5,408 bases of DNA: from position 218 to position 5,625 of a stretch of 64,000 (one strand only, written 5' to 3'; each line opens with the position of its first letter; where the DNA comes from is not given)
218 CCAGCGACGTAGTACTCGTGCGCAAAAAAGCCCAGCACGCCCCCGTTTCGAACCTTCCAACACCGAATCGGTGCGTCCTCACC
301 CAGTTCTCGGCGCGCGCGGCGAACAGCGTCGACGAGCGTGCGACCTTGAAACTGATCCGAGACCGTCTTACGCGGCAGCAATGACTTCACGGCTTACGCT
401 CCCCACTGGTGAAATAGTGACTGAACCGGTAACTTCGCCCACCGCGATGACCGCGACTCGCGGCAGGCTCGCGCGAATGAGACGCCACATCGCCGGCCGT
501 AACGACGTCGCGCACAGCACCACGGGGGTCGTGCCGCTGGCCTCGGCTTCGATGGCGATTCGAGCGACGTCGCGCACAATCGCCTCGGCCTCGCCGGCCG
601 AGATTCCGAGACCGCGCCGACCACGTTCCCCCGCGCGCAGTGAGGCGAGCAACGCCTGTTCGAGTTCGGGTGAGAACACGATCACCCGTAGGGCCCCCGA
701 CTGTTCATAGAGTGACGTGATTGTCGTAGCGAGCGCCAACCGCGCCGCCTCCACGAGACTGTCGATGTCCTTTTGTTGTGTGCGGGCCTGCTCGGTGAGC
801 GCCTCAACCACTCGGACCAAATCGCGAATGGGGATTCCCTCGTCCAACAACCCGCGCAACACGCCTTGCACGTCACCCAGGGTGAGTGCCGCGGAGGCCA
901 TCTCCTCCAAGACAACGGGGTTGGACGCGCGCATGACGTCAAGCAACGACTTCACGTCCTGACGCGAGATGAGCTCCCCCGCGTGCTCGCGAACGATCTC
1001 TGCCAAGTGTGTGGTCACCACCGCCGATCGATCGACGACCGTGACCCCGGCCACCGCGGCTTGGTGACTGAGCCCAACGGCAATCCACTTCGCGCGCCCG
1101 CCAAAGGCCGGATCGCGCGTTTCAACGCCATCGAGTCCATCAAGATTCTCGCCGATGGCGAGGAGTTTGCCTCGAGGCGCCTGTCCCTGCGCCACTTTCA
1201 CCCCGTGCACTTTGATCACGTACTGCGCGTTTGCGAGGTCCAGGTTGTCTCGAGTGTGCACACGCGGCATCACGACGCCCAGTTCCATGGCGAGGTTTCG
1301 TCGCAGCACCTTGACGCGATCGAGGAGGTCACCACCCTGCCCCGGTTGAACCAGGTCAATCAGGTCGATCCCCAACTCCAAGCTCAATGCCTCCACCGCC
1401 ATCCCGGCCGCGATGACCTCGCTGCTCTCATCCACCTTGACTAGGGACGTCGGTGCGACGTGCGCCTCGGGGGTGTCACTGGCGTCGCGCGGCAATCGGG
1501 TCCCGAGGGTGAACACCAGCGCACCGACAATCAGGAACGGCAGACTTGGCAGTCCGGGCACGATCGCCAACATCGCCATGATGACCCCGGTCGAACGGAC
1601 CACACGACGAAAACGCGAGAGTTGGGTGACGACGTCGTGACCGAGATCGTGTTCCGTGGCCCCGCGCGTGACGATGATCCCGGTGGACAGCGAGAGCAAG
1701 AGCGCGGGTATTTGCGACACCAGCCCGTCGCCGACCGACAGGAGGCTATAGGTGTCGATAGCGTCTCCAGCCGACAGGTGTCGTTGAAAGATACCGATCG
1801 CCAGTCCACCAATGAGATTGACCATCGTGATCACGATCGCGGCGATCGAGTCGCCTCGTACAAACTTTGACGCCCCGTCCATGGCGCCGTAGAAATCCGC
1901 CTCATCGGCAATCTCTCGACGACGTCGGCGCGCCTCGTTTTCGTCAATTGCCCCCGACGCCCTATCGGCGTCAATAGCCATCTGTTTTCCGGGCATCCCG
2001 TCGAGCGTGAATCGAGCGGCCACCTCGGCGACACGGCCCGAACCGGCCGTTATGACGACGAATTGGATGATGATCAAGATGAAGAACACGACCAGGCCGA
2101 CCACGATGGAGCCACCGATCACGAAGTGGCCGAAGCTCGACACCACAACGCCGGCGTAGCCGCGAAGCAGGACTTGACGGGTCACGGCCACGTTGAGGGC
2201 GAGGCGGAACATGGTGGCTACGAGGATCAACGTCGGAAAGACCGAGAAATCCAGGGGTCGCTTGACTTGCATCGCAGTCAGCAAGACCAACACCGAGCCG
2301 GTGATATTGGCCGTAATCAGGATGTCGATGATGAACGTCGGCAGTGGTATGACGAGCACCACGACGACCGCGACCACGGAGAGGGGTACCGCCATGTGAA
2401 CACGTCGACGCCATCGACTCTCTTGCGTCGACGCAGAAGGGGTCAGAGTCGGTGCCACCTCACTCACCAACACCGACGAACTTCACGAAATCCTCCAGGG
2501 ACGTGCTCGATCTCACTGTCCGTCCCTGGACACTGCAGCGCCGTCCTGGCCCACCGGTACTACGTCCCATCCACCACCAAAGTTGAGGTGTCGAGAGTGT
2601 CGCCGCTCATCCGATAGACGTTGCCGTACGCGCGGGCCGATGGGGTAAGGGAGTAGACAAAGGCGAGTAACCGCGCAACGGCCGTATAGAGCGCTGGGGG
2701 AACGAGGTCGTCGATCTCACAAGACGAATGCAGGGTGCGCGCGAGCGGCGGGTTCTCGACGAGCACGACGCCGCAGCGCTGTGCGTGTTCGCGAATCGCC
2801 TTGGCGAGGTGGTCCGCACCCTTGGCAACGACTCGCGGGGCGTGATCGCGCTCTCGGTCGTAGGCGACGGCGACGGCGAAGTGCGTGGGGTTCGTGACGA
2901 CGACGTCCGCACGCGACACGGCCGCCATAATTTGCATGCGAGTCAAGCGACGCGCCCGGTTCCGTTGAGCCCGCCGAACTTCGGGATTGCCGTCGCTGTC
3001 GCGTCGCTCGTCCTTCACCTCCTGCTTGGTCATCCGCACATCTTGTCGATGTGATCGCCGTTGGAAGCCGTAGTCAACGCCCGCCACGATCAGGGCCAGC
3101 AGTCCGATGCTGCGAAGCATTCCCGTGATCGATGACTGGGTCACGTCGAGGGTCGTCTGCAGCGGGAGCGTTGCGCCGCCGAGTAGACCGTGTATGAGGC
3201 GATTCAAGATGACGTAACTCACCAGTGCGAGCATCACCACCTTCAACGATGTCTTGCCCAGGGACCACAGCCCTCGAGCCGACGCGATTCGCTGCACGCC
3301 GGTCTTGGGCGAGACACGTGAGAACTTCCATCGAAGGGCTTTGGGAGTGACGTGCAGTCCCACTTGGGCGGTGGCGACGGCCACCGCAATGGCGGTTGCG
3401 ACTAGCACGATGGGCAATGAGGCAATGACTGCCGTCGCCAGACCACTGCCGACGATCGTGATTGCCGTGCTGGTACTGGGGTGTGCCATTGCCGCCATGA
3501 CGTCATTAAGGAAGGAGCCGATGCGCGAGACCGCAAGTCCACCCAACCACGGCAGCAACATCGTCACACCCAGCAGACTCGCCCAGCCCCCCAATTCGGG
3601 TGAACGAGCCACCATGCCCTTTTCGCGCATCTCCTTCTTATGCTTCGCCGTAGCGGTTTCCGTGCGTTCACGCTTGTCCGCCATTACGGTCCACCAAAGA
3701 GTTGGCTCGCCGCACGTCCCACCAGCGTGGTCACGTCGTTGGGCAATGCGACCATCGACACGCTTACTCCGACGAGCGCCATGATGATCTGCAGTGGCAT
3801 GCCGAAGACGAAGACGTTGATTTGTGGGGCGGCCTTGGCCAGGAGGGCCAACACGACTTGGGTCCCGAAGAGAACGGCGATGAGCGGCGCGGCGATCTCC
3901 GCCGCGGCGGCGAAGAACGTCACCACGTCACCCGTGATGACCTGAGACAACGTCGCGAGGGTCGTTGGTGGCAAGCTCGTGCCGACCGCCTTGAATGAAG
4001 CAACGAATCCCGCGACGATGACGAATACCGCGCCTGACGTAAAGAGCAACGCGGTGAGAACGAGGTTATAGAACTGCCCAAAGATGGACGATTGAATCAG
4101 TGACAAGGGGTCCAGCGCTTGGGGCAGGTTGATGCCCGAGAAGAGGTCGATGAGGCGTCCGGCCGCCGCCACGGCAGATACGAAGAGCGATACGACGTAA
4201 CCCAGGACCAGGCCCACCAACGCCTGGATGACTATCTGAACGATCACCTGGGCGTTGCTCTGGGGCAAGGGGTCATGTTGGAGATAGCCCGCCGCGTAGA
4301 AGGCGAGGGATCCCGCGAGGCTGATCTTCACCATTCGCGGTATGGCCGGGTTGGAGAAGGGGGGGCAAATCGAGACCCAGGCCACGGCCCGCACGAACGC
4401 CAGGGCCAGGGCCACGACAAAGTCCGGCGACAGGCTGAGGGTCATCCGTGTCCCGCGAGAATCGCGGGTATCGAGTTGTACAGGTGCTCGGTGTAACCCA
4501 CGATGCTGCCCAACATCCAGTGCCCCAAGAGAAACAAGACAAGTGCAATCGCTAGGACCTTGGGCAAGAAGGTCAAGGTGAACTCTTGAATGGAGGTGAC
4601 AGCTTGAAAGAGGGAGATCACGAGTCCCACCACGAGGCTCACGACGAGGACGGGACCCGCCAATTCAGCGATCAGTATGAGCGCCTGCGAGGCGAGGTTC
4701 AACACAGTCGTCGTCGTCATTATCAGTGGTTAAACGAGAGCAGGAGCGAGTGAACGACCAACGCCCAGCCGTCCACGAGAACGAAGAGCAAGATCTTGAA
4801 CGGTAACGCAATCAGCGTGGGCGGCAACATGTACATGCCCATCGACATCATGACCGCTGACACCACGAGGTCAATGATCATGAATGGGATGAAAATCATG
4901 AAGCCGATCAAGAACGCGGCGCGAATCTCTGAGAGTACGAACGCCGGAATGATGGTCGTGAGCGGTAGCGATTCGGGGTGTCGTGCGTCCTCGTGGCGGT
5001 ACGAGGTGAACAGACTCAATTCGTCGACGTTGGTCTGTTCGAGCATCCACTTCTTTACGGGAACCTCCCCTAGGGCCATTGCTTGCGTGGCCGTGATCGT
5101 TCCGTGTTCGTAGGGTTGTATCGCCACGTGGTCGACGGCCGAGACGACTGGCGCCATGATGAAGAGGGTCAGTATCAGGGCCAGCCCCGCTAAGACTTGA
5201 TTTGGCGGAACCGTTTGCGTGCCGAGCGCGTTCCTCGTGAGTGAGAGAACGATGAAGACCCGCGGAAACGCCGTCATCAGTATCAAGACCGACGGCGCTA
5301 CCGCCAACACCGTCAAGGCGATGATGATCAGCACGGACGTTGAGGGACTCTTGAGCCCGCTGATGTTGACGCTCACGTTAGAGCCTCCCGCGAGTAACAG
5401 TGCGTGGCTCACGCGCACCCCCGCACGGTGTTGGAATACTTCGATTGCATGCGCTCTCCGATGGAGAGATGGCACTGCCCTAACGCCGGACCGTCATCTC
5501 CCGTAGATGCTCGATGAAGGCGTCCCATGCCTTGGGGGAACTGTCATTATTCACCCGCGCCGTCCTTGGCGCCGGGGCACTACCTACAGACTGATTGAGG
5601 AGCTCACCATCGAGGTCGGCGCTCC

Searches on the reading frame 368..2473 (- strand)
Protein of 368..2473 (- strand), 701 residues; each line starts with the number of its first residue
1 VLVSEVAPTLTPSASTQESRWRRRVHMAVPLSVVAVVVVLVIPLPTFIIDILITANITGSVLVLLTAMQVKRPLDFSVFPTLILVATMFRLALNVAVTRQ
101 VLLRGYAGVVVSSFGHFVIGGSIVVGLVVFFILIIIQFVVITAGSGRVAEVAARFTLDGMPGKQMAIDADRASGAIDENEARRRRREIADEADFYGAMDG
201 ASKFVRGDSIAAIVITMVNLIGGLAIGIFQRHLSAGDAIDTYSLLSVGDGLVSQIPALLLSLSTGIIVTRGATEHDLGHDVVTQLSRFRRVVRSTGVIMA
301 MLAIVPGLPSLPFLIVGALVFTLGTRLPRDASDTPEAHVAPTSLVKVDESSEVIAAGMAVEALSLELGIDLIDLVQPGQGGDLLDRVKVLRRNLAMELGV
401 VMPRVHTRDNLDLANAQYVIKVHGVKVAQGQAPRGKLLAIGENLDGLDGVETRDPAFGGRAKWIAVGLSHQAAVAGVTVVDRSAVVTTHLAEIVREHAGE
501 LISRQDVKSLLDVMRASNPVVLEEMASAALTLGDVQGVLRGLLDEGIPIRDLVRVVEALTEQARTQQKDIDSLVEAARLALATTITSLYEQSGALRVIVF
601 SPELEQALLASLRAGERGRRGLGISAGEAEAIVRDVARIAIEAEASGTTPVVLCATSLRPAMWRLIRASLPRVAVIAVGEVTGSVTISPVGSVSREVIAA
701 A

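Call 12: search_protein_families(library=pfam, proteins=[window:368-2473:-], max_evalue=0.00001)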
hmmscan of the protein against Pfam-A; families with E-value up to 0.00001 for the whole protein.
window:368-2473:- (701 aa): 1 family
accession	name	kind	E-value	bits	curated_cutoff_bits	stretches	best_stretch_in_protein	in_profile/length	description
PF00771.25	FHIPEP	-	3.5e-236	786.2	29.1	1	36-684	1-655/657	FHIPEP family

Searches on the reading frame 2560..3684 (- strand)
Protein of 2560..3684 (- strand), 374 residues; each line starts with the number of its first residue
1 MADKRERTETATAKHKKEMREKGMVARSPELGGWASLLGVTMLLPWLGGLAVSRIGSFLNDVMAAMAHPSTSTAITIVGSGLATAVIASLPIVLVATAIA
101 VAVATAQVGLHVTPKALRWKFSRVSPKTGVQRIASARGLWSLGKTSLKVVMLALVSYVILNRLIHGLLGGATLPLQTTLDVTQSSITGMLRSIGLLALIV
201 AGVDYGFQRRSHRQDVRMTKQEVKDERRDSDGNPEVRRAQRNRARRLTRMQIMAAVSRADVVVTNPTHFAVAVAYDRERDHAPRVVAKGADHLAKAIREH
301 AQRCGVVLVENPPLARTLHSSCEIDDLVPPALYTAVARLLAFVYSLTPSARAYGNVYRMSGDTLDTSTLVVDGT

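Call 12: search_protein_families(library=pfam, proteins=[window:2560-3684:-], max_evalue=0.00001)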
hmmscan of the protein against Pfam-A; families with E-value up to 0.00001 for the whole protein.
window:2560-3684:- (374 aa): 1 family
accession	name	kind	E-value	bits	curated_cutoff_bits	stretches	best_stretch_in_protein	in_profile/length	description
PF01312.24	Bac_export_2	-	3.1e-104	349.3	24.4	1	6-343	2-335/335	FlhB HrpN YscU SpaS Family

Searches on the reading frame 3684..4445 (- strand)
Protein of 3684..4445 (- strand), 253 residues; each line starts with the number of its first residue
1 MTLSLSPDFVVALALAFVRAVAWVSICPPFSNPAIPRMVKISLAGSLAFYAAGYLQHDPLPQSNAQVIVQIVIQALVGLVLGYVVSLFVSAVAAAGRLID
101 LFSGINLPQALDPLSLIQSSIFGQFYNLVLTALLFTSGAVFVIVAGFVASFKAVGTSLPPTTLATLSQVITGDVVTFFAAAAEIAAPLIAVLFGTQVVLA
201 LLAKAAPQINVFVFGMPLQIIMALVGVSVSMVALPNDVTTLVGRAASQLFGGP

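Call 12: search_protein_families(library=pfam, proteins=[window:3684-4445:-], max_evalue=0.00001)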
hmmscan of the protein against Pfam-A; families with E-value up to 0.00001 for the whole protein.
window:3684-4445:- (253 aa): 1 family
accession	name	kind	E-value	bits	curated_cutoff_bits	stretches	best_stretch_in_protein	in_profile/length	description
PF01311.25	Bac_export_1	-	1.2e-46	159.6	27.8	1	11-242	2-227/230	Bacterial export proteins, family 1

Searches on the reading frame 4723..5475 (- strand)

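Call 12: search_protein_families(library=pfam, proteins=[window:4723-5475:-], max_evalue=0.00001)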
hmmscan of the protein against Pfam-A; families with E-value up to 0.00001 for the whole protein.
window:4723-5475:- (250 aa): 1 family
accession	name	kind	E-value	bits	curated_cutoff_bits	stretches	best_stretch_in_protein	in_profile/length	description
PF00813.25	FliP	-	6.7e-74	248.4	26.9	1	54-244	2-191/191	FliP family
